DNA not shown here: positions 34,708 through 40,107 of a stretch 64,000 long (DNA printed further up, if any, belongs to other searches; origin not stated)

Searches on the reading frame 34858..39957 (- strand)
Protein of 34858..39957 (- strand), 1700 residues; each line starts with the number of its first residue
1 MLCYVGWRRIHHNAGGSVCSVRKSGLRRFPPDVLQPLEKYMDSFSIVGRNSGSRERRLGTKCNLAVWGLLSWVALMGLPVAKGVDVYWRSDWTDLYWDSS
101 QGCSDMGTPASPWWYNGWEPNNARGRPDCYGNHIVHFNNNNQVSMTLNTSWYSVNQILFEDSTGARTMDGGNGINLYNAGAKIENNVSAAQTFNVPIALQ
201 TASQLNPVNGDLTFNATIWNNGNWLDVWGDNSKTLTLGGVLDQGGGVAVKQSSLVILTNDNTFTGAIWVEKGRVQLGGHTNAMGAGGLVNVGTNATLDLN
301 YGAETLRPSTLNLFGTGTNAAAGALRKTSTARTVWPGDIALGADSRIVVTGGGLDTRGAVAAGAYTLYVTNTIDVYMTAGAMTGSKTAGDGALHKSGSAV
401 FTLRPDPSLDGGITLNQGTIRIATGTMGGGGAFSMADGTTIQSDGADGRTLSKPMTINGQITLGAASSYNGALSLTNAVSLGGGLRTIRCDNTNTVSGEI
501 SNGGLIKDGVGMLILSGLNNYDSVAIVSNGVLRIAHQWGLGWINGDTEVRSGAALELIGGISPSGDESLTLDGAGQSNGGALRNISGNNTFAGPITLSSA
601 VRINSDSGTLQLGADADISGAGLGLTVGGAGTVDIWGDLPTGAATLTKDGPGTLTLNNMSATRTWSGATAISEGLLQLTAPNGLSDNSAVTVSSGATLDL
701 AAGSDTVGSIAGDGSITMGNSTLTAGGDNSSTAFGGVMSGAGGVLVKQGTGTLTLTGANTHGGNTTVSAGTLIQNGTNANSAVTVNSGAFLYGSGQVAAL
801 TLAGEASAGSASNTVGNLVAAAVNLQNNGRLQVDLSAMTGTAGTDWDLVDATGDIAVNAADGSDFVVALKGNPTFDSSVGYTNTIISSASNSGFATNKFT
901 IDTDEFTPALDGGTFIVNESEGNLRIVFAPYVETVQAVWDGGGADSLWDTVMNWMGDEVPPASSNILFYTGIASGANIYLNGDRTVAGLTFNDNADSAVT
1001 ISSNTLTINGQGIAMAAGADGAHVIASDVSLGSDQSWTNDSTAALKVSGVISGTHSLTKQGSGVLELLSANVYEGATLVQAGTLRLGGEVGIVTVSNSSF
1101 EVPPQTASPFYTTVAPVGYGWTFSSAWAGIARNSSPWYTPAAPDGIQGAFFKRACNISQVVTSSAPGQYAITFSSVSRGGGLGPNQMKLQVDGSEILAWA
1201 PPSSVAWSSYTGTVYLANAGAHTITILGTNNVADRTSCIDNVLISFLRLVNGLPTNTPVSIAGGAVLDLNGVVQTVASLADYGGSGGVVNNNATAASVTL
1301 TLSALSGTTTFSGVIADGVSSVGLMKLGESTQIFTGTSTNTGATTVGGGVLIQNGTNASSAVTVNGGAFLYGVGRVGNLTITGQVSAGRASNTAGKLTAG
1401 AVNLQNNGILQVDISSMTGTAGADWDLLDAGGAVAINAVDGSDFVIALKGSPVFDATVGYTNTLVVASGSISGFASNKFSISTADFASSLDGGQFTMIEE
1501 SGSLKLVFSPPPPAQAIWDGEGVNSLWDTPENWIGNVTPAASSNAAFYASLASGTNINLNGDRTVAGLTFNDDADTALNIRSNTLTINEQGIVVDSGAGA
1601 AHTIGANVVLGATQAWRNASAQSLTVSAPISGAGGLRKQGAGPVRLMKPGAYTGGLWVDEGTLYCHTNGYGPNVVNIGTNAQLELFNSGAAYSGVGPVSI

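Call 6: search_protein_families(library=pfam, proteins=[window:34858-39957:-], max_evalue=0.1)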
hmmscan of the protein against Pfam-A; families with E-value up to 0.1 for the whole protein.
window:34858-39957:- (1700 aa): 2 families
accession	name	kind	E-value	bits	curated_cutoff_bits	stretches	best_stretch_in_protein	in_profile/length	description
PF12951.13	PATR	-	1.3e-30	105.5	27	6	745-772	1-28/30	Passenger-associated-transport-repeat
PF07833.16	Cu_amine_oxidN1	-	0.023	15.1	24.2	0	973-1017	30-73/108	Copper amine oxidase N-terminal domain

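Call 53: search_protein_families(library=ncbifam, proteins=[window:34858-39957:-], max_evalue=0.01)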
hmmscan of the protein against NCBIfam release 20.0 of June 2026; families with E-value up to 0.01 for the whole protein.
window:34858-39957:- (1700 aa): 2 families
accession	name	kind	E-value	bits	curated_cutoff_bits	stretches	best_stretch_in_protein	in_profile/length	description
TIGR02601.1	autotrns_rpt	repeat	2e-31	107.3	19.85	3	745-772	2-29/32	beta strand repeat protein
NF051851.1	AtpSerPepEprS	equivalog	6.5e-12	44.3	1700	2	743-858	450-558/988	autotransporter serine peptidase EprS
